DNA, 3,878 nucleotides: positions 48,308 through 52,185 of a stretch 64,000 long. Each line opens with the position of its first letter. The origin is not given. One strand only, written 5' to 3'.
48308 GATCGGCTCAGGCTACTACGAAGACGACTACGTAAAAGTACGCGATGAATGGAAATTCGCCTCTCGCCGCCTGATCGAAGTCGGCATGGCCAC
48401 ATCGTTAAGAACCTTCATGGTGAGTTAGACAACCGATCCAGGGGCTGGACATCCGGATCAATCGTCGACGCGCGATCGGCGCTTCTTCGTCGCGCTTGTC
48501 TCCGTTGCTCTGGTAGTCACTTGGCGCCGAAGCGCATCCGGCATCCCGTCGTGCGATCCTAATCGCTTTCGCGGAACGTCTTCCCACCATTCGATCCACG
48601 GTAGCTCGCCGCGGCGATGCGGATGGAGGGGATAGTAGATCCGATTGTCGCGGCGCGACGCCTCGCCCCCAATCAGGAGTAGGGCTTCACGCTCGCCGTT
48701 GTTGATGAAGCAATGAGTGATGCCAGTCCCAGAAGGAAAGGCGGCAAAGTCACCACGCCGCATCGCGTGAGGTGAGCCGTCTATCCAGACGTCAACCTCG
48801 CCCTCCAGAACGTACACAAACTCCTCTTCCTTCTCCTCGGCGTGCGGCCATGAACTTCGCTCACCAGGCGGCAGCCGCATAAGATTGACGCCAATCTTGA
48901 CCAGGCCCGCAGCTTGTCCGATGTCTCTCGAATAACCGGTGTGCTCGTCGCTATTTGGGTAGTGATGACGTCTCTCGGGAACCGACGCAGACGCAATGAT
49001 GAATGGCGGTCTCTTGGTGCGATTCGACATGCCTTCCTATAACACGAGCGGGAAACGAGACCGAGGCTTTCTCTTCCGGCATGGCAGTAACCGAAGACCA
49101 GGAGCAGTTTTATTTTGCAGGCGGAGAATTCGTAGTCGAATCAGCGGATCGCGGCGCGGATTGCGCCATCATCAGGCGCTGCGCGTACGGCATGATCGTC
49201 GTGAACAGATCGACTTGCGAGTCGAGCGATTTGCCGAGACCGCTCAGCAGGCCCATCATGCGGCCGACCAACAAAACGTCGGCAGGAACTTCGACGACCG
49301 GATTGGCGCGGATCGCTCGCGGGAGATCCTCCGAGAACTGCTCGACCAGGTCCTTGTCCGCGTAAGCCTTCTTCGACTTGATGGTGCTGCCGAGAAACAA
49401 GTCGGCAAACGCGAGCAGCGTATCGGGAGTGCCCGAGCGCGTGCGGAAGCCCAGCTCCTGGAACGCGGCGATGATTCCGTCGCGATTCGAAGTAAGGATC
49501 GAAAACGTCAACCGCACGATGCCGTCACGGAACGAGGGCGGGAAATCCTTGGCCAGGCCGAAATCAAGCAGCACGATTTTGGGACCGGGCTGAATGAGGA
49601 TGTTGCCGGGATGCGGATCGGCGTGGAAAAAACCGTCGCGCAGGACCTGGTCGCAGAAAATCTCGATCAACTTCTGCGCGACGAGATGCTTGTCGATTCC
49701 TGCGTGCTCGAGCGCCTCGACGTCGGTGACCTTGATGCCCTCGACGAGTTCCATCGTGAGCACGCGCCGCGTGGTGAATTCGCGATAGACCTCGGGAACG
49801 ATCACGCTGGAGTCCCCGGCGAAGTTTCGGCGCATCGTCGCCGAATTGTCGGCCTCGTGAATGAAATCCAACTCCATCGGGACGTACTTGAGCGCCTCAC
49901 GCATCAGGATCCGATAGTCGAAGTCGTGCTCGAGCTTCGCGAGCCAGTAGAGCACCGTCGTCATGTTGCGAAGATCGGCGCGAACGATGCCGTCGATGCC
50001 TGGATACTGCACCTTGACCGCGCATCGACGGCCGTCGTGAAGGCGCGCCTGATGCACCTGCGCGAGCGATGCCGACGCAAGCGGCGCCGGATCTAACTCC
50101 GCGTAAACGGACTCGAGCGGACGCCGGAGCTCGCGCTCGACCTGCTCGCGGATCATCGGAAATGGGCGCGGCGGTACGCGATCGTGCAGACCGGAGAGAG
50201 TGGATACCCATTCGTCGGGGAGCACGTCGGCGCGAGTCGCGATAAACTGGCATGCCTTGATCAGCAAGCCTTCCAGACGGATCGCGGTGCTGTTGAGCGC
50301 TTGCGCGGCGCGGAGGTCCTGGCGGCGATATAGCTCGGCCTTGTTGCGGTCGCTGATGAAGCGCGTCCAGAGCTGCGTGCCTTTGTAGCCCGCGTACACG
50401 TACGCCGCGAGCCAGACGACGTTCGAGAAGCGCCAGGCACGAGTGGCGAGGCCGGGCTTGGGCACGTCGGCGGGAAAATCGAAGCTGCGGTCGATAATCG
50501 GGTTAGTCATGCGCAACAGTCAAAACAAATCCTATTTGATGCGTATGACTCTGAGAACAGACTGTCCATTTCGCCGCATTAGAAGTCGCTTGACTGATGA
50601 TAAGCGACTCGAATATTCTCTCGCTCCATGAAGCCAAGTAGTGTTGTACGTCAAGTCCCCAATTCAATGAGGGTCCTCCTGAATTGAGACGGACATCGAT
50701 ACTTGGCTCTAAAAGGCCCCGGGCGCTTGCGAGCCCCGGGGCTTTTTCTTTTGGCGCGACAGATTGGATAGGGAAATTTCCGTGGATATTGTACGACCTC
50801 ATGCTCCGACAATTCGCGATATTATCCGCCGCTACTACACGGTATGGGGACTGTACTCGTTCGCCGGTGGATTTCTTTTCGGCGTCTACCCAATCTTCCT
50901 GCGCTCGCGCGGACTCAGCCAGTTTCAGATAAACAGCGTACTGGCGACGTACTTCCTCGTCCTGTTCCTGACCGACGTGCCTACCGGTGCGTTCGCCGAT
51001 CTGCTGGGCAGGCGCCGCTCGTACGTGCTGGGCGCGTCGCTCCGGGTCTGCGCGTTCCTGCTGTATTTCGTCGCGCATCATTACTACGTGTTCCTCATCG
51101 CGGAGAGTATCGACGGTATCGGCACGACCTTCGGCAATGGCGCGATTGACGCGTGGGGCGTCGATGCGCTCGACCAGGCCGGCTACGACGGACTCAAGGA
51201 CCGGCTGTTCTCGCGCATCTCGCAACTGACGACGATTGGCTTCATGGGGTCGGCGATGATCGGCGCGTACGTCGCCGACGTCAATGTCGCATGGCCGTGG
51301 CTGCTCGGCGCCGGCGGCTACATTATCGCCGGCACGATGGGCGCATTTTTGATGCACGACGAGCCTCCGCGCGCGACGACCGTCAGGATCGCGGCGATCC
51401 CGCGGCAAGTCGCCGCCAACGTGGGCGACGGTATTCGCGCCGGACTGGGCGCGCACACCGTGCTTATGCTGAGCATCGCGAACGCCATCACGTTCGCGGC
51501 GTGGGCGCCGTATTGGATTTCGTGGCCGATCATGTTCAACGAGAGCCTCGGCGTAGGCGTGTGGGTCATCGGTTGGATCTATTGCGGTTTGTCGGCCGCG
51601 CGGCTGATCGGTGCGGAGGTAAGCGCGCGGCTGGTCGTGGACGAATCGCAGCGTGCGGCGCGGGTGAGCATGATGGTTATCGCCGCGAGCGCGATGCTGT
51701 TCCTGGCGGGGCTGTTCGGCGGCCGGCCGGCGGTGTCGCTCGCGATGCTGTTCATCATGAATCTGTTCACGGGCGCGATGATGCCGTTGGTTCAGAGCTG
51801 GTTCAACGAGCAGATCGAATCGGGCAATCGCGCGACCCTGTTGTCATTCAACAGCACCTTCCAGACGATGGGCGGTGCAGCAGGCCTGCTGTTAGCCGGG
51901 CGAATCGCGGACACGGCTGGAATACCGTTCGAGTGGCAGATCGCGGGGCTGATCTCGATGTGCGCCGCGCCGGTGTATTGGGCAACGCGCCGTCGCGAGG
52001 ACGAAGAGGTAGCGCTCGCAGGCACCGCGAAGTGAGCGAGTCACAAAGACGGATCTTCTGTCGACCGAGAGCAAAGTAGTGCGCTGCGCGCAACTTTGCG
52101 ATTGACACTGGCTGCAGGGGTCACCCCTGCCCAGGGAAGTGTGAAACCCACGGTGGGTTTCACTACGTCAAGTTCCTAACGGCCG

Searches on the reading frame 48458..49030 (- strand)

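Call 16: search_protein_families(library=pfam, proteins=[window:48458-49030:-], max_evalue=0.00001)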
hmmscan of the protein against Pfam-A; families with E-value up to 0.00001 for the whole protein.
window:48458-49030:- (190 aa): 2 families
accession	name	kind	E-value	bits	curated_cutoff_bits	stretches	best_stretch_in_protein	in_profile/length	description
PF07883.17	Cupin_2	-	4.9e-19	68.2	27.2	1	50-119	2-67/70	Cupin domain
PF05899.18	Cupin_3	-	1.4e-08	34.7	23.5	1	65-102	22-60/74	EutQ-like cupin domain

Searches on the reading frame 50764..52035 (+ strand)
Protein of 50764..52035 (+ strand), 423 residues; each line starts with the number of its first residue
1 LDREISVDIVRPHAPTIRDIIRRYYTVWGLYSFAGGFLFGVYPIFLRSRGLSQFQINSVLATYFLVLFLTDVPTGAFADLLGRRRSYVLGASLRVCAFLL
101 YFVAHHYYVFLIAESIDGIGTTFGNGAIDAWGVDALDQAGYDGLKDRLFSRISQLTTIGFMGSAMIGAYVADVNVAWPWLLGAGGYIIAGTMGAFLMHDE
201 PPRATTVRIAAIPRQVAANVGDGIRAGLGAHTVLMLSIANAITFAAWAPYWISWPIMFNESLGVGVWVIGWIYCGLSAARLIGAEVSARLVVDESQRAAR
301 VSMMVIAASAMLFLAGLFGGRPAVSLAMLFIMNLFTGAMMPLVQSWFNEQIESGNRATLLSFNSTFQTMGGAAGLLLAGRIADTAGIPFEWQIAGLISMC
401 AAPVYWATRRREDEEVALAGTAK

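Call 16: search_protein_families(library=pfam, proteins=[window:50764-52035:+], max_evalue=0.00001)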
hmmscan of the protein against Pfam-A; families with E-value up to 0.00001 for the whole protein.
window:50764-52035:+ (423 aa): 1 family
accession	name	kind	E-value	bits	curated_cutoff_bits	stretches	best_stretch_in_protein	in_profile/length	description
PF07690.21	MFS_1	-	1.7e-24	86.8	33.4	2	30-207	7-182/347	Major Facilitator Superfamily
